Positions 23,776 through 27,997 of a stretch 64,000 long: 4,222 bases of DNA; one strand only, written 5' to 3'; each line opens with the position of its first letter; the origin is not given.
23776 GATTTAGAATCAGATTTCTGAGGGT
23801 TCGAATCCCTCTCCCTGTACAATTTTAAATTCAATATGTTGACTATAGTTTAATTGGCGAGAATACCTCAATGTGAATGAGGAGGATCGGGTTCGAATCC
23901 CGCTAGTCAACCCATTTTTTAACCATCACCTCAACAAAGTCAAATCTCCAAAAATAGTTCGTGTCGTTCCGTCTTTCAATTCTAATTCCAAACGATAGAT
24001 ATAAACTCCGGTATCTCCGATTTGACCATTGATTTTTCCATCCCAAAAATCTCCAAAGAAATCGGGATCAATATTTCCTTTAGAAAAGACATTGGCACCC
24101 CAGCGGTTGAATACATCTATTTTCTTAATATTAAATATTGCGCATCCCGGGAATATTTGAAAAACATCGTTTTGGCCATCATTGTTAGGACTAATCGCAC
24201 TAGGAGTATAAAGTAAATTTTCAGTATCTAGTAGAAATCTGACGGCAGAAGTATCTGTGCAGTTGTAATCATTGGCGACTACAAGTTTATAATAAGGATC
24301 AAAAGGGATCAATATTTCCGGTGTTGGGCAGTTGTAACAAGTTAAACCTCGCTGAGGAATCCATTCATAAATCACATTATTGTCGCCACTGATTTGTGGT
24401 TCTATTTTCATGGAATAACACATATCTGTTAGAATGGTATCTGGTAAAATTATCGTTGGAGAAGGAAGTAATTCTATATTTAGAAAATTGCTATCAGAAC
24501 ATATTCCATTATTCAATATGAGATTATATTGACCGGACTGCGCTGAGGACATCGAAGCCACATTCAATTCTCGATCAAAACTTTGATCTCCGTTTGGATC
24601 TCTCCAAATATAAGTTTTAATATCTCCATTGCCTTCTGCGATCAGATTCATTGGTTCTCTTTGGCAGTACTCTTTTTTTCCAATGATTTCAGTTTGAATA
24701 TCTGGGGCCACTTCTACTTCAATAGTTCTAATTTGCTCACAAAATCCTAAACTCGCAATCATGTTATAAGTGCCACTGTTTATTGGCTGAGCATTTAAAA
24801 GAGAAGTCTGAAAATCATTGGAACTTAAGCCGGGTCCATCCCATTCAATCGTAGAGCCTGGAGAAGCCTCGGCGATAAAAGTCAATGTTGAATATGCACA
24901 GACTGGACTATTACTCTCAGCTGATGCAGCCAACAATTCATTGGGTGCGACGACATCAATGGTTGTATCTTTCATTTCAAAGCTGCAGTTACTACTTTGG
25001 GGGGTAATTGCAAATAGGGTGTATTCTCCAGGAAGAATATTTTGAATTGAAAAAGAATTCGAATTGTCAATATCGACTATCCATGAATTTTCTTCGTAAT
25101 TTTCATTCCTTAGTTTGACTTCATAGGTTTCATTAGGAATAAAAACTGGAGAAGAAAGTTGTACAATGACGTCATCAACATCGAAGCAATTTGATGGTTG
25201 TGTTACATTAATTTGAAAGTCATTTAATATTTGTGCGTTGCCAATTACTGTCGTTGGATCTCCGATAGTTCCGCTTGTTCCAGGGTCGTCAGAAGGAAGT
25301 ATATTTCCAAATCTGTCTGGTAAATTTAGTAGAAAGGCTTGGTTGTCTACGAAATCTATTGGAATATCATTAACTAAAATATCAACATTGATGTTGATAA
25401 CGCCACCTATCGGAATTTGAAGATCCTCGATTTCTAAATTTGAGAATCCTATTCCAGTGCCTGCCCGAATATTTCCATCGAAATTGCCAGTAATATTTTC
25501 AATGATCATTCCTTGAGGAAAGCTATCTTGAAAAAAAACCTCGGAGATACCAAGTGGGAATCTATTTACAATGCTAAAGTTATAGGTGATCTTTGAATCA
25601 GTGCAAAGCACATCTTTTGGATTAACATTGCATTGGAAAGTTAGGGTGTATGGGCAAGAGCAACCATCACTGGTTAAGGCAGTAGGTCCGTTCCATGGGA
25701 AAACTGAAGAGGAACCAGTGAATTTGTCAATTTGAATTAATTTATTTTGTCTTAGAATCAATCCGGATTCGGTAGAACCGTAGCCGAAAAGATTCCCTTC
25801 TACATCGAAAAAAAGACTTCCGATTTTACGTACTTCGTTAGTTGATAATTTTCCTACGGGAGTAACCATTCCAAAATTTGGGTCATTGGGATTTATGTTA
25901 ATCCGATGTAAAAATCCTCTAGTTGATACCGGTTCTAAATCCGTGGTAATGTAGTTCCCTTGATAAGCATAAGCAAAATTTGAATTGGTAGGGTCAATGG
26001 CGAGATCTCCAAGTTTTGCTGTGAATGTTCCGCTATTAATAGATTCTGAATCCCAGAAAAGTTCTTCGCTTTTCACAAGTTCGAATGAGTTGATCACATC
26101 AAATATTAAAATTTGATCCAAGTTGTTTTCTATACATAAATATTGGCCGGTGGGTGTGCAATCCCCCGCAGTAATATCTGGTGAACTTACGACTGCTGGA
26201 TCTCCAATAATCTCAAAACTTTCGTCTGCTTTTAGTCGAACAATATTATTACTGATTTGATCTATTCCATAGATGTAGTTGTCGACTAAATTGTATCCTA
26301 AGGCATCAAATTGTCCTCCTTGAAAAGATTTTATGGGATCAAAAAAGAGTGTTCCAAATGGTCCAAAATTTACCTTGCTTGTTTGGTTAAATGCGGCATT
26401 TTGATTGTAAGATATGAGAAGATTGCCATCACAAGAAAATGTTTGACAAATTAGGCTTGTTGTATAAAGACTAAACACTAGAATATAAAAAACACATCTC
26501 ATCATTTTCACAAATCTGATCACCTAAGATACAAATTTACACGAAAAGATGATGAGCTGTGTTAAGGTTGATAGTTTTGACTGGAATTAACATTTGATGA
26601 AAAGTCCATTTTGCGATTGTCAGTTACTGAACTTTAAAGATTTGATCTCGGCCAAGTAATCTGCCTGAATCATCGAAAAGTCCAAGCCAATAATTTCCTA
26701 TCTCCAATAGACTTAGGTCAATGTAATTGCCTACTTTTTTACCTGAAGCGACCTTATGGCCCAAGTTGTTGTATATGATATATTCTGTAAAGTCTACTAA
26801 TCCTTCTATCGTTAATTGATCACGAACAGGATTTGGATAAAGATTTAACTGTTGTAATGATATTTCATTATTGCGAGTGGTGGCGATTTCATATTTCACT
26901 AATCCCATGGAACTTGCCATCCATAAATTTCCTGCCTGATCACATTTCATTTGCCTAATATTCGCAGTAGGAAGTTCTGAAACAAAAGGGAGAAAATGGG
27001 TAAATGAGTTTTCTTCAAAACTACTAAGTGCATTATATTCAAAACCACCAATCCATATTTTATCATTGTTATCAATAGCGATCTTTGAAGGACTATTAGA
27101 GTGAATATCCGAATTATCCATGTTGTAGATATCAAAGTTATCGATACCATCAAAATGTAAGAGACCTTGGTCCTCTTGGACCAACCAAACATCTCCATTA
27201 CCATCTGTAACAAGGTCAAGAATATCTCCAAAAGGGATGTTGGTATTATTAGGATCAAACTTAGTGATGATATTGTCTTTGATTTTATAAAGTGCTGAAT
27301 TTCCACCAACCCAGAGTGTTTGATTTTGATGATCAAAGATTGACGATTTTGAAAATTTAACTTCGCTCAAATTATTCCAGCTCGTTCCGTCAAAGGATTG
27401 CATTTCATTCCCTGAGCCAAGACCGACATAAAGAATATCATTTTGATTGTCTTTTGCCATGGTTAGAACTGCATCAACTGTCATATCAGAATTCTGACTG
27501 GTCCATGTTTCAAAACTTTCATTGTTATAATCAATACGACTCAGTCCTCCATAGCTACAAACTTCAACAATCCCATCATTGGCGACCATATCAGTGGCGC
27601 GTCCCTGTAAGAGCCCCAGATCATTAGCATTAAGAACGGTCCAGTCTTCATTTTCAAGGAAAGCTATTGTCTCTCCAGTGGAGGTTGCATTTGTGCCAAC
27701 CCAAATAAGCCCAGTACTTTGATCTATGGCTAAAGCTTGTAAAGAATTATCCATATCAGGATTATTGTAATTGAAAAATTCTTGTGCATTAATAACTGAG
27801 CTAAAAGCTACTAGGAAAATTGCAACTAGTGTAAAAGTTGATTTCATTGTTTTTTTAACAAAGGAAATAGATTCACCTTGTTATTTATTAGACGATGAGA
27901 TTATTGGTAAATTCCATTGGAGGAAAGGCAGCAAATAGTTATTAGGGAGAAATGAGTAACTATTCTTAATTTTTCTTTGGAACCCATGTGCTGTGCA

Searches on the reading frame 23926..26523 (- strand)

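Call 73: search_protein_families(library=pfam, proteins=[window:23926-26523:-], max_evalue=0.0001)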
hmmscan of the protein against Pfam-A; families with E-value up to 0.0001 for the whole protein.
window:23926-26523:- (865 aa): 2 families
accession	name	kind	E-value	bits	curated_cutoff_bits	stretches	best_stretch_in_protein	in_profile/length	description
PF13585.12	CHU_C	-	4.8e-14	52.7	27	1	774-850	4-75/86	CHU_C Type IX secretion signal domain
PF21959.2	DUF6923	-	1.6e-09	38.3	27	1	51-291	16-233/234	Repeat of unknown function (DUF6923)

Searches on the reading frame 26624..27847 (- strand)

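Call 73: search_protein_families(library=pfam, proteins=[window:26624-27847:-], max_evalue=0.0001)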
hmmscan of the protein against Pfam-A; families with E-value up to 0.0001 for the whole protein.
window:26624-27847:- (407 aa): 2 families
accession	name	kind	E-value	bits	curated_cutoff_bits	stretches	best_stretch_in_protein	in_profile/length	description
PF07494.17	Reg_prop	-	2e-11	43.1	20.4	0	292-313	2-23/24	Two component regulator propeller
PF18962.6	Por_Secre_tail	-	1.9e-06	28.5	27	1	336-394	1-66/75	Secretion system C-terminal sorting domain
